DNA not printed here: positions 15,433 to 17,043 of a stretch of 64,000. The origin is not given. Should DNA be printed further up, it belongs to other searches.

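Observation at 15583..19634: Early-region cluster: HTH-metallophosphoesterase fusion, translationally coupled twin DNA methyltransferases, and a secreted S1 protease with acidic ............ repeats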

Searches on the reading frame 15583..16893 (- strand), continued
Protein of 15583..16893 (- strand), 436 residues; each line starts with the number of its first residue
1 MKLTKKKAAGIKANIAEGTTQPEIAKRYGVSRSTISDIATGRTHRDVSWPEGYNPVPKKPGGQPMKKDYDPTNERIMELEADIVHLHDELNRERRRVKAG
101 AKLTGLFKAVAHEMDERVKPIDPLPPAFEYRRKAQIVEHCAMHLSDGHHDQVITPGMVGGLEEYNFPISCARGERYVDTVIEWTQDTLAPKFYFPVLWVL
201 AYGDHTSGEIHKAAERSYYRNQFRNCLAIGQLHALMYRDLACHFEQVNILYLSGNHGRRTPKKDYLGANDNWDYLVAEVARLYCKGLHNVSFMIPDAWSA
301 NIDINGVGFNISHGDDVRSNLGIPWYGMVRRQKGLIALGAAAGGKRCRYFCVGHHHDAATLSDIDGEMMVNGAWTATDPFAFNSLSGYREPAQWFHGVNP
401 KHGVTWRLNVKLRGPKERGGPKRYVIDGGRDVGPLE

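Call 37: find_related_loci(query=A2, collection=genome_contigs, flank=10000)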
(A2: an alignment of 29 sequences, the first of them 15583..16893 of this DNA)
Query A2 (436 aa) in genome_contigs; peptide patterns used: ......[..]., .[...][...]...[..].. (x = any residue, [..] = any of these).
209 stretches matched a pattern; 21 encode a relative of the query (tblastn E <= 1e-3); 21 distinct loci.
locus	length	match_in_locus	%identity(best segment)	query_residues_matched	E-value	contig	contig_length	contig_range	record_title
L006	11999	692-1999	75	1-436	0e+0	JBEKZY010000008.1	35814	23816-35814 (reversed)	MAG: Thermoguttaceae bacterium isolate SPRUCE 80 SPRUCE_80_8, whole genome shotgun sequence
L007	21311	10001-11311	76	1-435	0e+0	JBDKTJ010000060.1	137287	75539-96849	MAG: Thermoguttaceae bacterium isolate 6_bin.38_R1 c_000000893244, whole genome shotgun sequence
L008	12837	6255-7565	76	1-436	0e+0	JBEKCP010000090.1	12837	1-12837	MAG: Thermoguttaceae bacterium isolate SPRUCE 162 SPRUCE_162_90, whole genome shotgun sequence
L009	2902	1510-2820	76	1-436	0e+0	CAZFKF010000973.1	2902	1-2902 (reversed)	MAG TPA_asm: uncultured Planctomycetaceae bacterium isolate binchicken_co20_427 genome assembly, contig: NODE_62089_leng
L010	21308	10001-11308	77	1-435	0e+0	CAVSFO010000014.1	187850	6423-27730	MAG: uncultured Planctomycetia bacterium isolate MFD01828.bin.2.91 genome assembly, contig: contig_42065, whole genome s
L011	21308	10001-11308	73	1-436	0e+0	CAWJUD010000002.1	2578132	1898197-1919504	MAG: Pirellulales bacterium isolate MFD04408.bin.1.134 genome assembly, contig: contig_24530, whole genome shotgun seque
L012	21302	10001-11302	74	3-435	0e+0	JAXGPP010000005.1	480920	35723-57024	MAG: Thermoguttaceae bacterium isolate AnMBR.bin305 bin305_5, whole genome shotgun sequence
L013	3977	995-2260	73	15-435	0e+0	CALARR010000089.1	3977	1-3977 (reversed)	MAG TPA_asm: uncultured Planctomycetales bacterium isolate SRR3330210_bin.80_CONCOCT_v1.1_MAG genome assembly, contig: E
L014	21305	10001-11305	71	1-435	0e+0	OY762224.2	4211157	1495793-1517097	MAG: Thermoguttaceae bacterium isolate 39c07490-4977-4a7b-b225-7b15415de21e genome assembly, chromosome: 1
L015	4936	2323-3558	60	3-434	0e+0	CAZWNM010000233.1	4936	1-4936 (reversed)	MAG TPA_asm: uncultured Planctomycetaceae bacterium isolate binchicken_co3_553 genome assembly, contig: NODE_56398_lengt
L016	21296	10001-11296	62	2-432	0e+0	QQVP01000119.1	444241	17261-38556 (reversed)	MAG: Planctomycetota bacterium isolate MB_PLM_2 c_000000000010, whole genome shotgun sequence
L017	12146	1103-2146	74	2-349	3e-170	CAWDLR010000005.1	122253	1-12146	MAG: uncultured Planctomycetaceae bacterium isolate MFD04492.bin.1.203 genome assembly, contig: contig_24105, whole geno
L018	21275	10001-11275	58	1-427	4e-166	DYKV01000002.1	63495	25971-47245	MAG TPA_asm: Anaerolinea sp. isolate SulCav_AS07-7_45_67 SulCav_AS07_7_349_length_63495_cov_37_283228, whole genome shot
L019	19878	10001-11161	60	43-427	2e-159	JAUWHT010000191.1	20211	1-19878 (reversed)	MAG: Pirellulales bacterium isolate CSMAG_2275 CSMAG_2275_k141_754034_length_20211_cov_11.9879, whole genome shotgun seq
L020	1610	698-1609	73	1-303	6e-169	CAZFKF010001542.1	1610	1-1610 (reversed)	MAG TPA_asm: uncultured Planctomycetaceae bacterium isolate binchicken_co20_427 genome assembly, contig: NODE_139955_len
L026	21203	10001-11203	40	9-432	5e-90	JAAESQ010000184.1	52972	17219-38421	MAG: bacterium isolate Ust_16 UstG_CONTIG503632, whole genome shotgun sequence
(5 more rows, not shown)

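Call 50: search_protein_representatives(protein=window:15583-16893:-)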
Query: 436 residues. Proteins with E-value up to 0.001 (for the whole library): 2886; up to 1e-10: 1327; up to 1e-30: 168. The best 150 are listed.
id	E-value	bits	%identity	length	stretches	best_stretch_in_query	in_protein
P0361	6.7e-165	565.8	58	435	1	2-426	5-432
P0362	4.6e-159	546.5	58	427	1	2-426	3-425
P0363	1.5e-138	478.9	69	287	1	142-426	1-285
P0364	1.1e-119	416.7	53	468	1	71-427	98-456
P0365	1.9e-113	396.2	70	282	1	77-330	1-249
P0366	3.5e-107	375.5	46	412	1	2-415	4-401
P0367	2.8e-106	372.5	48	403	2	80-427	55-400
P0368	2.5e-104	366.1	83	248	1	142-325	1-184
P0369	3.7e-103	362.2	46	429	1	57-427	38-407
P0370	7.0e-101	354.7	45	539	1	66-425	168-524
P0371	9.4e-97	341.1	47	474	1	73-424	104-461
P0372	3.4e-96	339.3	56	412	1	3-353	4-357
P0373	3.7e-95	335.9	64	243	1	196-436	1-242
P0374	3.9e-94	332.5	75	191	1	142-326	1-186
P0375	2.6e-86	306.7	41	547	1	65-427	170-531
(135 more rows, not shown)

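Call 52: search_solved_structures(query=A3, max_evalue=1, show_alignments=2)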
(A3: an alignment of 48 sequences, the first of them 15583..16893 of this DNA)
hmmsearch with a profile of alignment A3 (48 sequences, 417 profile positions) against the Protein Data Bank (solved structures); distinct sequences matched with E-value up to 1: 35.
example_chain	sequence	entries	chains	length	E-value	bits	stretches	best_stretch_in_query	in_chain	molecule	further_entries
6mg1_A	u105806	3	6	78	0.015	17.5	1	41-101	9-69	CCAAT/enhancer-binding protein beta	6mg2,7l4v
1hjb_A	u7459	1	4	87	0.017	17.4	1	36-101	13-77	CCAAT/ENHANCER BINDING PROTEIN BETA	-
6mg3_A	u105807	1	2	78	0.027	16.7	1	42-101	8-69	CCAAT/enhancer-binding protein beta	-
9r1o_A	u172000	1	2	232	0.032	16.5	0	26-111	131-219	sc-apCC-6-DPH-NR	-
2e43_A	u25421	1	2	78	0.042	16.1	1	31-100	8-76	CCAAT/enhancer-binding protein beta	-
1h89_A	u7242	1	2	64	0.046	16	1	42-100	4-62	CAAT/ENHANCER BINDING PROTEIN BETA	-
8k8d_A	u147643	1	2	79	0.049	15.9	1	35-100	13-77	CCAAT/enhancer-binding protein beta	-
1gtw_A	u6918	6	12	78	0.051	15.8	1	35-100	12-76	CAAT/ENHANCER BINDING PROTEIN BETA | CCAAT/ENHANCER BINDING PROTEIN BETA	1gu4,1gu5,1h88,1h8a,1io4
7upz_A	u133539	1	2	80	0.059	15.6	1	31-100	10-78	CCAAT/enhancer-binding protein beta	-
2e42_A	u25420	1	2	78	0.091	15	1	41-100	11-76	CCAAT/enhancer-binding protein beta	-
8vd6_A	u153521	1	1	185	0.1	14.8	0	13-110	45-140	CAP REPEAT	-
1ci6_B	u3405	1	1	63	0.12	14.5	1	44-99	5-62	TRANSCRIPTION FACTOR C/EBP BETA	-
8tac_A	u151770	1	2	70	0.14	14.4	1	12-50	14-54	DBP48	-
7upq_B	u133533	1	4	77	0.21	13.8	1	51-107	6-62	DHT03 protein B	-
7upo_B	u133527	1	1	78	0.22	13.7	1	50-107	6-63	DHT03 protein B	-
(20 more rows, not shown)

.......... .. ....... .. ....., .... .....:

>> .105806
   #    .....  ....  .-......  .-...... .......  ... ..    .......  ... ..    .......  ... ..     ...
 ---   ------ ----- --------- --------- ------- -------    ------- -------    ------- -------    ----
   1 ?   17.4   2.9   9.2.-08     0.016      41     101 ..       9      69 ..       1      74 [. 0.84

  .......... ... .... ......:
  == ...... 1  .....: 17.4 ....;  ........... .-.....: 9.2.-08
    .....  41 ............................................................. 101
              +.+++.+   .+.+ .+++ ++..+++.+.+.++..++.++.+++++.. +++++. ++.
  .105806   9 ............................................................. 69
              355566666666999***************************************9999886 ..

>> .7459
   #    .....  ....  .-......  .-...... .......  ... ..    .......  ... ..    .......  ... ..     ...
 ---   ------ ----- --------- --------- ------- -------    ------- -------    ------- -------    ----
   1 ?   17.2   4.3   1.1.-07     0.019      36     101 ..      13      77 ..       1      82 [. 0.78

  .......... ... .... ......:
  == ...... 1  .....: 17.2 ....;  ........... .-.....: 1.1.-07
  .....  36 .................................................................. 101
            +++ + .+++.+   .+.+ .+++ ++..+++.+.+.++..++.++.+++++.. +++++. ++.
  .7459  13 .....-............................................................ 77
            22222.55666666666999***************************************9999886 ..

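Call 53: search_protein_families(library=pfam, alignment_id=A3, max_evalue=0.01)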
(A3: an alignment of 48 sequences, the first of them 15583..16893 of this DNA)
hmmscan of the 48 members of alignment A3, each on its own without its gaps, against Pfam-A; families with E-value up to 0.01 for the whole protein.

A. member 1, window:15583-16893:- (436 aa): 7 families
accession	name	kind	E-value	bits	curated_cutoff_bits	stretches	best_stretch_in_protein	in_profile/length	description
PF13384.12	HTH_23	-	7.9e-05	22.8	24.6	1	14-38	13-37/50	Homeodomain-like domain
PF01381.28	HTH_3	-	0.00056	20.3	23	1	16-43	7-34/55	Helix-turn-helix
PF13560.12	HTH_31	-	0.00059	20.5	27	1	17-45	13-41/64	Helix-turn-helix domain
PF04545.22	Sigma70_r4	-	0.0013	18.6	24.1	1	17-38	19-40/50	Sigma-70, region 4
PF02796.21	HTH_7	-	0.0017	18.9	23.8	1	2-35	5-38/45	Helix-turn-helix domain of resolvase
PF13518.12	HTH_28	-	0.0029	18.1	25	0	16-37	10-31/52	Helix-turn-helix domain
PF04218.19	CENP-B_N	-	0.009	16.1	21.2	0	15-39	19-43/53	CENP-B N-terminal DNA-binding domain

B. families by the number of members that match (of 48 scanned): 17 families
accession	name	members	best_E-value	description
PF12850.12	Metallophos_2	22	1.9e-05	Calcineurin-like phosphoesterase superfamily domain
PF00149.33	Metallophos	14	1.5e-05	Calcineurin-like phosphoesterase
PF13384.12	HTH_23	4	7.9e-05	Homeodomain-like domain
PF13936.12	HTH_38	4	0.00042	Helix-turn-helix domain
PF13518.12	HTH_28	3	5.3e-06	Helix-turn-helix domain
PF01381.28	HTH_3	3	0.00054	Helix-turn-helix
PF02796.21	HTH_7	2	1.7e-05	Helix-turn-helix domain of resolvase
PF04545.22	Sigma70_r4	2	2.5e-05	Sigma-70, region 4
PF00126.33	HTH_1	1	2.7e-08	Bacterial regulatory helix-turn-helix protein, lysR family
PF02954.25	HTH_8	1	0.00031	Bacterial regulatory protein, Fis family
PF13560.12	HTH_31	1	0.00059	Helix-turn-helix domain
PF04849.18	HAP1_N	1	0.0014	HAP1 N-terminal conserved region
PF13556.12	HTH_30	1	0.0024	PucR C-terminal helix-turn-helix domain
PF10473.14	CENP-F_leu_zip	1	0.0034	Leucine-rich repeats of kinetochore protein Cenp-F/LEK1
PF17784.7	Sulfotransfer_4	1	0.0077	Sulfotransferase domain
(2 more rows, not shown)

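Call 58: search_protein_families(library=pfam, proteins=[L004:8573-8890:+, L004:5825-6478:+], max_evalue=0.01)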
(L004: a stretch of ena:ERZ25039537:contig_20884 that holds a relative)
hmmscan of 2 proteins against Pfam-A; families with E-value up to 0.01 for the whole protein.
L004:8573-8890:+ (105 aa): 0 families

L004:5825-6478:+ (217 aa): 2 families
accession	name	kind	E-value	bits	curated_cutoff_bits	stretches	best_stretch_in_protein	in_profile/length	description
PF01555.25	N6_N4_Mtase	-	2.8e-22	80.2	26.7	1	138-209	150-220/221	DNA methylase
PF01170.24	UPF0020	-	0.0026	17.9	22.3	1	161-206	19-64/197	RMKL-like, methyltransferase domain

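Call 63: predict_structure(alignment_id=A3)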
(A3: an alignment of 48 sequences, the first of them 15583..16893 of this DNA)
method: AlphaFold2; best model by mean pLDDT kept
length: 436 residues; sequences in the alignment: 48
mean_pLDDT: 91.7   pTM: 0.79
mean pLDDT of the five models: 91.7, 91.1, 90.2, 89.5, 89.3
residues with pLDDT >= 90: 352; 70-90: 53; 50-70: 20; < 50: 11
segments of 3 or more residues with pLDDT < 50: 59-62, 432-436
pLDDT, mean of each block of 10 residues (from residue 1): 92 97 97 95 95 73 55 88 95 83 75 94 88 88 98 98 98 98 96 97 96 93 96 98 98 94 92 97 98 97 97 92 88 91 90 93 94 96 93 98 97 96 85 46
secondary structure, 60 per line:
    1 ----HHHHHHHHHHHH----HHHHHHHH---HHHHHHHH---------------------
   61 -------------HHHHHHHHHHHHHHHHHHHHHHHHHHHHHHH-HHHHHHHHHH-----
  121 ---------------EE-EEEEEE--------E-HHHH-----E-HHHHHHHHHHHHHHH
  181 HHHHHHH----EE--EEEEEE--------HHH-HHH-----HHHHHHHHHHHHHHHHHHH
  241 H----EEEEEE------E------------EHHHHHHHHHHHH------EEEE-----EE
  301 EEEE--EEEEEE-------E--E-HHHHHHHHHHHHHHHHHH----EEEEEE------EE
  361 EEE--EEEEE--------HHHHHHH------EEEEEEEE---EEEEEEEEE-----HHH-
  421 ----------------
elements in order: H5-16 H21-28 H32-39 H74-104 H106-115 E139-144 H155-158 H166-187 E196-201 H222-241 E246-251 H272-283 E290-293 E299-304 E307-312 H325-342 E347-352 E359-363 E366-370 H379-385 E392-399 E403-411

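Call 65: fold_search(model_id=the predicted structure, library=pdb)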
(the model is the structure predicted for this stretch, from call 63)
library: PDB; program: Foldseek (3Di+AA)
matches with E <= 10: 1051; with E <= 0.001: 99
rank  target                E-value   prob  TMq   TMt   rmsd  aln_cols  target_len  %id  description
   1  9f29_A                3.8e-10  1.00  0.38  0.37  10.4       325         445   14  Pyrococcus abyssi PolD in complex with Rpa2 winged-helix domain class 1 (composite map) (released 2024-12-04)
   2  9f2a_A                1.1e-09  1.00  0.37  0.36   9.8       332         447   15  Pyrococcus abyssi PolD in complex with Rpa2 winged-helix domain class 2 (composite map) (released 2024-12-04)
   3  8ppt_A                2.6e-09  1.00  0.38  0.37   9.6       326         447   15  Pyrococcus abyssi DNA polymerase D (PolD) in its editing mode bound to a primer/template substrate containing a mismat (released 2023-12-20)
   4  6t8h_A                6.5e-09  1.00  0.43  0.45   8.4       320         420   16  Cryo-EM structure of the DNA-bound PolD-PCNA processive complex from P. abyssi (released 2020-03-04)
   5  9ccx                  1.0e-08  1.00  0.30  0.49  11.8       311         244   14  Crystal Structure of the Klebsiella pneumoniae LpxH/JH-LPH-86 complex (released 2025-02-12)
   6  6hmf_B                3.9e-08  1.00  0.39  0.39   9.3       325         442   15  D-family DNA polymerase - DP1 subunit (3'-5' proof-reading exonuclease) H451 proof-reading deficient variant (released 2019-01-30)
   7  5ihe_B                4.4e-08  1.00  0.39  0.39   9.3       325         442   15  D-family DNA polymerase - DP1 subunit (3'-5' proof-reading exonuclease) (released 2016-08-31)
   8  5ihe_A                5.2e-08  1.00  0.40  0.39   9.3       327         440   16  D-family DNA polymerase - DP1 subunit (3'-5' proof-reading exonuclease) (released 2016-08-31)
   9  5b4a_A                9.4e-08  1.00  0.27  0.44  11.9       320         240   13  Crystal structure of LpxH with lipid X in spacegroup P21 (released 2016-09-28)
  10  6hmf_A                9.9e-08  1.00  0.40  0.39   9.3       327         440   15  D-family DNA polymerase - DP1 subunit (3'-5' proof-reading exonuclease) H451 proof-reading deficient variant (released 2019-01-30)
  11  3ib7                  1.7e-07  1.00  0.35  0.48  10.3       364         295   14  Crystal structure of full length Rv0805 (released 2009-09-29)
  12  6knb_A                5.7e-07  1.00  0.42  0.41   9.5       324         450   14  PolD-PCNA-DNA (form A) (released 2020-08-05)
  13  5k8k                  5.7e-07  1.00  0.26  0.43  11.1       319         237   11  Structure of the Haemophilus influenzae LpxH-lipid X complex (released 2016-08-10)
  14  6hms_A                9.6e-07  1.00  0.42  0.45   8.7       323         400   15  Cryo-EM map of DNA polymerase D from Pyrococcus abyssi in complex with DNA (released 2019-01-30)
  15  5xcj_A                1.2e-06  1.00  0.27  0.58   8.0       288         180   11  Crystal structure of Vps29 single mutant (D62A) from Entamoeba histolytica (released 2017-10-18)
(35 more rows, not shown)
